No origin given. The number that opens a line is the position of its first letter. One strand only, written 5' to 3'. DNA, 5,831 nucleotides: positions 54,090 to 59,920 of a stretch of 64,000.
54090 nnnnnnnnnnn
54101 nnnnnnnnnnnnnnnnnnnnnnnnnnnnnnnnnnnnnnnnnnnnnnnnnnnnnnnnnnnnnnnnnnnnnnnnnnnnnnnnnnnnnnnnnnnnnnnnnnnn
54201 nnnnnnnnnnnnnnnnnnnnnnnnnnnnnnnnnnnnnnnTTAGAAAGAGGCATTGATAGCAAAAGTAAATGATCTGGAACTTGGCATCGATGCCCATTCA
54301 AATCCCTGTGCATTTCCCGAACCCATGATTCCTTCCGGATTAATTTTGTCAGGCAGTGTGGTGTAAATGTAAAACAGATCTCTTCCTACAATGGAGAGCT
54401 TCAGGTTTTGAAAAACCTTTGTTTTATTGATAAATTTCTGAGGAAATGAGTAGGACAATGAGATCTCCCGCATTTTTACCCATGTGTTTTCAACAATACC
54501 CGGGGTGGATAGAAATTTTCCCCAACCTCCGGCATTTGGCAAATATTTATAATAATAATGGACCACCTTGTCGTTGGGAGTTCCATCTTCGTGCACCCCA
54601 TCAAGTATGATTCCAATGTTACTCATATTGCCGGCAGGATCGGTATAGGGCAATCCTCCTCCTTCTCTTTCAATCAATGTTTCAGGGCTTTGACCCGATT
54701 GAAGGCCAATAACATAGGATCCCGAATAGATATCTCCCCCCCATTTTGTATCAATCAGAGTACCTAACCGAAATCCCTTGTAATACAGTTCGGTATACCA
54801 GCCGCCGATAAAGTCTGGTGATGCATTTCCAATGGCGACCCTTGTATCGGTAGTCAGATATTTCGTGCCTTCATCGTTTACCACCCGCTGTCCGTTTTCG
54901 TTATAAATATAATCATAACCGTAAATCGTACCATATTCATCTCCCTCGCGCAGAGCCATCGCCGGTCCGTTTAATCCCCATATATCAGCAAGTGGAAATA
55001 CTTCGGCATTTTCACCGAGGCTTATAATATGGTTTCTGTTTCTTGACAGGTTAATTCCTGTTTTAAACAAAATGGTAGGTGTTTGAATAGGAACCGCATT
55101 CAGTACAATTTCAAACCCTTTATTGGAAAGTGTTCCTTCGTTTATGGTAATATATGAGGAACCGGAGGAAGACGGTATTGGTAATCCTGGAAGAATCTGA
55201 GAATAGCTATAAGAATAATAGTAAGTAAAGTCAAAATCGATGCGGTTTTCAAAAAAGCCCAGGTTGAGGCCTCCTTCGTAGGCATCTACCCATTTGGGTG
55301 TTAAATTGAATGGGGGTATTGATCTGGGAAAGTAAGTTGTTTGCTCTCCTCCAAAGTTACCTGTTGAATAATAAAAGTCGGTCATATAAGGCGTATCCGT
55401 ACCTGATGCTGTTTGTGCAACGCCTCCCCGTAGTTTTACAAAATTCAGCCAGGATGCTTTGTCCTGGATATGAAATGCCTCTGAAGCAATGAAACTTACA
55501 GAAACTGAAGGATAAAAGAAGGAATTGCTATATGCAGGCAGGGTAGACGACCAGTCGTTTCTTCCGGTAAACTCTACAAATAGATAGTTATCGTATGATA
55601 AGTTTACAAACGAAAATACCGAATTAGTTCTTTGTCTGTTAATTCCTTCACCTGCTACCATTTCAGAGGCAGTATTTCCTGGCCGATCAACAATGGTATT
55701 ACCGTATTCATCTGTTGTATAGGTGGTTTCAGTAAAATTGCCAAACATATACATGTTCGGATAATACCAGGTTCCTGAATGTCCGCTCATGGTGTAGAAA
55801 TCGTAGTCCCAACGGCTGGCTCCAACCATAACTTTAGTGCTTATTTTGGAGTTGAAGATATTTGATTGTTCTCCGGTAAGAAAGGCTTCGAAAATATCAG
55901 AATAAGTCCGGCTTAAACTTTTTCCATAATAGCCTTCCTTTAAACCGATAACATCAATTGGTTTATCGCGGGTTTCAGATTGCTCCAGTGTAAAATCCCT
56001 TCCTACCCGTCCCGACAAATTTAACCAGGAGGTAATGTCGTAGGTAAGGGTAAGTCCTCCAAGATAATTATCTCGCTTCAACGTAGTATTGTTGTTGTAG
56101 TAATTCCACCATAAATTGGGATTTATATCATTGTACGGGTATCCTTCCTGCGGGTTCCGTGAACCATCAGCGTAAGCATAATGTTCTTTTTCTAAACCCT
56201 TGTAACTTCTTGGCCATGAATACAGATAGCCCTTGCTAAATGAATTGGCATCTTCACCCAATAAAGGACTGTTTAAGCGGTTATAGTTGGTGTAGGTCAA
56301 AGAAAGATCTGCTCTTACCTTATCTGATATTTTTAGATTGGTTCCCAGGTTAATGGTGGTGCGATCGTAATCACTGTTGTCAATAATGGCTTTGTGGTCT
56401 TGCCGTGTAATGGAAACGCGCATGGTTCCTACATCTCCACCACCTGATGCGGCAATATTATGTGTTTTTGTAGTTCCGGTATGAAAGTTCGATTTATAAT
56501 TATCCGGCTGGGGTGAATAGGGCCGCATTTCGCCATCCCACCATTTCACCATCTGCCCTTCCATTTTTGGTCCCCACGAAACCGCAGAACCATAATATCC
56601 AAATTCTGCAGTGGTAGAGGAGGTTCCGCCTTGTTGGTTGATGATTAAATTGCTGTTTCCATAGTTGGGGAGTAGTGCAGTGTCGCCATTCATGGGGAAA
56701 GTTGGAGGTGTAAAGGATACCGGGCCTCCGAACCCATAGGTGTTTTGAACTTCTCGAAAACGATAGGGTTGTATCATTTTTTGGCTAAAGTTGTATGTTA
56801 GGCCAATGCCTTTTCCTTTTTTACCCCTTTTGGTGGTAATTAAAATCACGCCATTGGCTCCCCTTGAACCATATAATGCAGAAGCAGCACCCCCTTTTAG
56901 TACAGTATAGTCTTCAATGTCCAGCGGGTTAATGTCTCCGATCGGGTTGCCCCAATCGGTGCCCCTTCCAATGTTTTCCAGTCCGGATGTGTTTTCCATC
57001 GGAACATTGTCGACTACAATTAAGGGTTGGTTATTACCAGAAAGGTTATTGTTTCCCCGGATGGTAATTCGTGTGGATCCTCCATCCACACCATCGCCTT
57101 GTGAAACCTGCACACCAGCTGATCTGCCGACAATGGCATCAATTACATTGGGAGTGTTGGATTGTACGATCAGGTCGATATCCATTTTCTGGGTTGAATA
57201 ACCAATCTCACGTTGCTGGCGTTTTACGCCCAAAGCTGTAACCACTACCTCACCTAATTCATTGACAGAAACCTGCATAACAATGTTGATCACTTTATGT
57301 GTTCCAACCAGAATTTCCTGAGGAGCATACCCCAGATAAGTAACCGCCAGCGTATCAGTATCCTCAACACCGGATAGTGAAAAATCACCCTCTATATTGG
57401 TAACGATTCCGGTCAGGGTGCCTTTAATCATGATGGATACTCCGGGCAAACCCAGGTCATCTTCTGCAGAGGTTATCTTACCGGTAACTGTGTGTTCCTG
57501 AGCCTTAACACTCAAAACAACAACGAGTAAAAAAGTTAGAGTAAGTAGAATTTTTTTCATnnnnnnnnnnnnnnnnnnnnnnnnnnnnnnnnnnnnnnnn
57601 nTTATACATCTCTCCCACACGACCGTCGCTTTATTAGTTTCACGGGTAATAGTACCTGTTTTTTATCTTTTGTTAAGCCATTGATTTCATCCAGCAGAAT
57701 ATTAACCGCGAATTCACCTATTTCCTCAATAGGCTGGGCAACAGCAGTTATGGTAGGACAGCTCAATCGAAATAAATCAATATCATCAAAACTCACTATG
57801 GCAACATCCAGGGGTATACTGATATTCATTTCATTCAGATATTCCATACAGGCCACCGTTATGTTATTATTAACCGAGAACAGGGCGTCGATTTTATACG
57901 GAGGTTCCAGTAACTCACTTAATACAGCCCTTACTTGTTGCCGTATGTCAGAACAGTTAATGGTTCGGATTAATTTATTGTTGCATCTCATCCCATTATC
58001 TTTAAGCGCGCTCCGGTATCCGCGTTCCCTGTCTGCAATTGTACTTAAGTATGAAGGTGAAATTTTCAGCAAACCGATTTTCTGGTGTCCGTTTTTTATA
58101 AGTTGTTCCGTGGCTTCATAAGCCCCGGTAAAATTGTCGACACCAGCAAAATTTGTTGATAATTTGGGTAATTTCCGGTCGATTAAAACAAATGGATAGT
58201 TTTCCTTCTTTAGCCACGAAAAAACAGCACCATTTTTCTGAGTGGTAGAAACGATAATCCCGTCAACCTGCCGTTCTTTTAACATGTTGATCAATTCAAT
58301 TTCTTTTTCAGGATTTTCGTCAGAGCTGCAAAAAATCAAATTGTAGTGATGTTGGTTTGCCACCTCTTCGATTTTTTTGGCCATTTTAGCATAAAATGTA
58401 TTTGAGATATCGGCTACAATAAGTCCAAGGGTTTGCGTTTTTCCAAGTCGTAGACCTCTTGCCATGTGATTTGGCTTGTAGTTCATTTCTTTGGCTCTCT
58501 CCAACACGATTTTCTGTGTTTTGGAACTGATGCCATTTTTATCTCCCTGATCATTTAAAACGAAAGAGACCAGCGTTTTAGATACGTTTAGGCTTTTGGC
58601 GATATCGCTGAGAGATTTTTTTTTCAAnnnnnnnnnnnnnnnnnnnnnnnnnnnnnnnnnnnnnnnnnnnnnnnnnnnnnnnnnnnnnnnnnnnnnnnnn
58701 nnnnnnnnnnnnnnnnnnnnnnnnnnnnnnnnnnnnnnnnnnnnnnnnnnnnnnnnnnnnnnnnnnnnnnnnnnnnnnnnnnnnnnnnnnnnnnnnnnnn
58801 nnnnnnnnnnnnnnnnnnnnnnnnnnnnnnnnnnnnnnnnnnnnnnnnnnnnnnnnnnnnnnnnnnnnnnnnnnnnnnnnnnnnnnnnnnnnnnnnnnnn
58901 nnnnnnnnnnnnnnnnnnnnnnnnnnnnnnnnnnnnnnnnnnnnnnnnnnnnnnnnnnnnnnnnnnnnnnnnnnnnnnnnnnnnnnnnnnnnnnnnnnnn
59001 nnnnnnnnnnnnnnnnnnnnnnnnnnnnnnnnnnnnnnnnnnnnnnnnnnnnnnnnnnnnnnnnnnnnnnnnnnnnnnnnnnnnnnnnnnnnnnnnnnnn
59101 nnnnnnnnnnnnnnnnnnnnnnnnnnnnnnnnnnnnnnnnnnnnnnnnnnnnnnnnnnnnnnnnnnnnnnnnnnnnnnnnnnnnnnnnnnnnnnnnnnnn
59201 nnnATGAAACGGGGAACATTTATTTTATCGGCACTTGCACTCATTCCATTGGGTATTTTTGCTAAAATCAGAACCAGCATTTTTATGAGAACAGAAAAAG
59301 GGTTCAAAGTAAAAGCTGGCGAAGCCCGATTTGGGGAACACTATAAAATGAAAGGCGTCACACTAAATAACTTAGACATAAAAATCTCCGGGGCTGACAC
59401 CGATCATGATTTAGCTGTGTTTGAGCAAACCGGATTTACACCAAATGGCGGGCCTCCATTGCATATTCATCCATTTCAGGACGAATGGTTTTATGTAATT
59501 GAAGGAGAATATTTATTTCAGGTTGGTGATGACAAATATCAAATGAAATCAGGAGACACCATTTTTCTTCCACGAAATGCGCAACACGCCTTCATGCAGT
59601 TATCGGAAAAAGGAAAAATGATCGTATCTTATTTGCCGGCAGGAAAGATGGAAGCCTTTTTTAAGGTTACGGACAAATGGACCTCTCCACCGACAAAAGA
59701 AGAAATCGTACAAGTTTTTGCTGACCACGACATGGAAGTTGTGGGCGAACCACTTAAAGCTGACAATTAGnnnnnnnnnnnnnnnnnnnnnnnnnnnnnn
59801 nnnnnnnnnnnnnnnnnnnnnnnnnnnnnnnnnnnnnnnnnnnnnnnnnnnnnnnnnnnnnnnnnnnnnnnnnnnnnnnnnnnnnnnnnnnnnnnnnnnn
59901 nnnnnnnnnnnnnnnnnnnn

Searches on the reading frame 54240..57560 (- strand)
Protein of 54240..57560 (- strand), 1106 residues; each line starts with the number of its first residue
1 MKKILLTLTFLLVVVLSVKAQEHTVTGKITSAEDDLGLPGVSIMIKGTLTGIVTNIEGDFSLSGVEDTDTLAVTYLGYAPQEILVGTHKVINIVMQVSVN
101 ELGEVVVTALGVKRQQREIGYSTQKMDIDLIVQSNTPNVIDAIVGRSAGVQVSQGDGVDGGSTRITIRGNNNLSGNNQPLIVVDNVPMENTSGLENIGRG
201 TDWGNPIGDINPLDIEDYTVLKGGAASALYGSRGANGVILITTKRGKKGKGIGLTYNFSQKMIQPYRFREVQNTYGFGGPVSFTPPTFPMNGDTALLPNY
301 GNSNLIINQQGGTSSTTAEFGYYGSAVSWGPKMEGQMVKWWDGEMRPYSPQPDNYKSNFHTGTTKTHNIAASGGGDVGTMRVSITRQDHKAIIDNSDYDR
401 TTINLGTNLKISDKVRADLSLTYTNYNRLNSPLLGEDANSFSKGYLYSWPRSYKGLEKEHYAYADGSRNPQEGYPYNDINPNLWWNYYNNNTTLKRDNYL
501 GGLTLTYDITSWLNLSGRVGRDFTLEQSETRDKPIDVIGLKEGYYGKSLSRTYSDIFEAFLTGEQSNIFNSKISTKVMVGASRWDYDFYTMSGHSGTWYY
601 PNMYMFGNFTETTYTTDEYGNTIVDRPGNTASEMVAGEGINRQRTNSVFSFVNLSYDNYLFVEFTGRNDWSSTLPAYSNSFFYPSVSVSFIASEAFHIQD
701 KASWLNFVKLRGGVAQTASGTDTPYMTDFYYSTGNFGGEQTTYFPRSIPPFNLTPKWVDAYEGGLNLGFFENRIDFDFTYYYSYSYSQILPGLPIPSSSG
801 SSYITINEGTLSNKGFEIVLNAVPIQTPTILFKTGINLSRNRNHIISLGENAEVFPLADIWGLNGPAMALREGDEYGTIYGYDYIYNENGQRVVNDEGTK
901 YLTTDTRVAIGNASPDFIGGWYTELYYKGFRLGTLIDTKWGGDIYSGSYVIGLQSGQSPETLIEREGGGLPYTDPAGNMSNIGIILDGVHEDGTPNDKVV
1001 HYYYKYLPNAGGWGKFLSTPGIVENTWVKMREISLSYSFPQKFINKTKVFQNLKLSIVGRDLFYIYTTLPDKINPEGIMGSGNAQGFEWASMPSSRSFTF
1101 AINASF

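Call 8: search_protein_families(library=pfam, proteins=[window:54240-57560:-], max_evalue=0.00001)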
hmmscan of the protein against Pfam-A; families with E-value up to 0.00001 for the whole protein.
window:54240-57560:- (1106 aa): 3 families
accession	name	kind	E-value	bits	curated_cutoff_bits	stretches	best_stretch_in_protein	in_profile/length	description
PF07715.20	Plug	-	2.2e-15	57.5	23.9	1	116-238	2-107/107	TonB-dependent Receptor Plug Domain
PF13715.12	CarbopepD_reg_2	-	8.6e-15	55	32.2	1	25-107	1-88/88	CarboxypepD_reg-like domain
PF00593.30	TonB_dep_Rec_b-barrel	-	1.1e-06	29.2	27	1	453-934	11-383/436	TonB dependent receptor-like, beta-barrel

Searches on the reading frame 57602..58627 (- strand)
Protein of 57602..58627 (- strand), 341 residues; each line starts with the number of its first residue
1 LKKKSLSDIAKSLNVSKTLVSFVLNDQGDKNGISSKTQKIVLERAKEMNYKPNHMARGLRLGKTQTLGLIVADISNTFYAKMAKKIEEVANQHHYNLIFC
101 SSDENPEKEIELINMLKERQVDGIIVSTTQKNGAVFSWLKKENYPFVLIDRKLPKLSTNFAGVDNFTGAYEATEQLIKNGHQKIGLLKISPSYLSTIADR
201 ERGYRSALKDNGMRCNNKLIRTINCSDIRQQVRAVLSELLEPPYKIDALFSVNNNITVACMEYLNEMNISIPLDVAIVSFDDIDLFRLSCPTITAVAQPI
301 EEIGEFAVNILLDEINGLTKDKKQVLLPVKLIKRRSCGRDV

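Call 8: search_protein_families(library=pfam, proteins=[window:57602-58627:-], max_evalue=0.00001)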
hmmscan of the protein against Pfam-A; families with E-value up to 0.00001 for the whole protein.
window:57602-58627:- (341 aa): 4 families
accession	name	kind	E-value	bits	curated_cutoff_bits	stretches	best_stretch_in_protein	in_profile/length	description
PF13377.12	Peripla_BP_3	-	7.4e-31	107.9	26.5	1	174-337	2-167/167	Periplasmic binding protein-like domain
PF00532.27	Peripla_BP_1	-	1e-29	104.3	22.2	1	64-334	1-280/281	Periplasmic binding proteins and sugar binding domain of LacI family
PF13407.12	Peripla_BP_4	-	1.8e-19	70.7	35.1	1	68-317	2-256/258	Periplasmic binding protein domain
PF00356.27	LacI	-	1.3e-08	34.9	27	1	6-53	2-46/46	Bacterial regulatory proteins, lacI family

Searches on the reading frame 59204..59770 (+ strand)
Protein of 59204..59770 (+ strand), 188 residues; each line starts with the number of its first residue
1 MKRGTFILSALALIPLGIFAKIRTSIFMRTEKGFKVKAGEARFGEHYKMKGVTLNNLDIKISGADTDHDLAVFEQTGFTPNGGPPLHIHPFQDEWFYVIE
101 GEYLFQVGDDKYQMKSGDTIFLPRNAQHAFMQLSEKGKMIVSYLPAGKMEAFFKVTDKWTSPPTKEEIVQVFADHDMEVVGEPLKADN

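Call 46: search_protein_families(library=pfam, proteins=[window:59204-59770:+], max_evalue=0.01)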
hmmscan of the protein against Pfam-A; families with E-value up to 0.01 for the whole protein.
window:59204-59770:+ (188 aa): 6 families
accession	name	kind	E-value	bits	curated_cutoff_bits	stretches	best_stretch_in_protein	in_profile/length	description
PF07883.17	Cupin_2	-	1.3e-14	54.1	27.2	1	78-136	5-62/70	Cupin domain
PF00190.28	Cupin_1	-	4.1e-06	26.9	22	1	78-141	40-111/151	Cupin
PF21621.3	MPI_cupin_dom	-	1.7e-05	25.1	27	1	96-143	33-78/79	Mannose-6-phosphate isomerase, cupin domain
PF02311.25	AraC_binding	-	9.6e-05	22.6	21.1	1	86-130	18-61/135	AraC-like ligand binding domain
PF05899.18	Cupin_3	-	0.00059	19.9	23.5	1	92-127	25-61/74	EutQ-like cupin domain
PF16867.11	DMSP_lyase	-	0.0049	17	27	0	78-131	102-154/162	Dimethlysulfonioproprionate lyase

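Call 62: search_protein_families(library=ncbifam, proteins=[window:59204-59770:+], max_evalue=1e-8)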
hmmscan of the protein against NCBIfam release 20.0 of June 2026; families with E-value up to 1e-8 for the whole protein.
window:59204-59770:+ (188 aa): 0 families
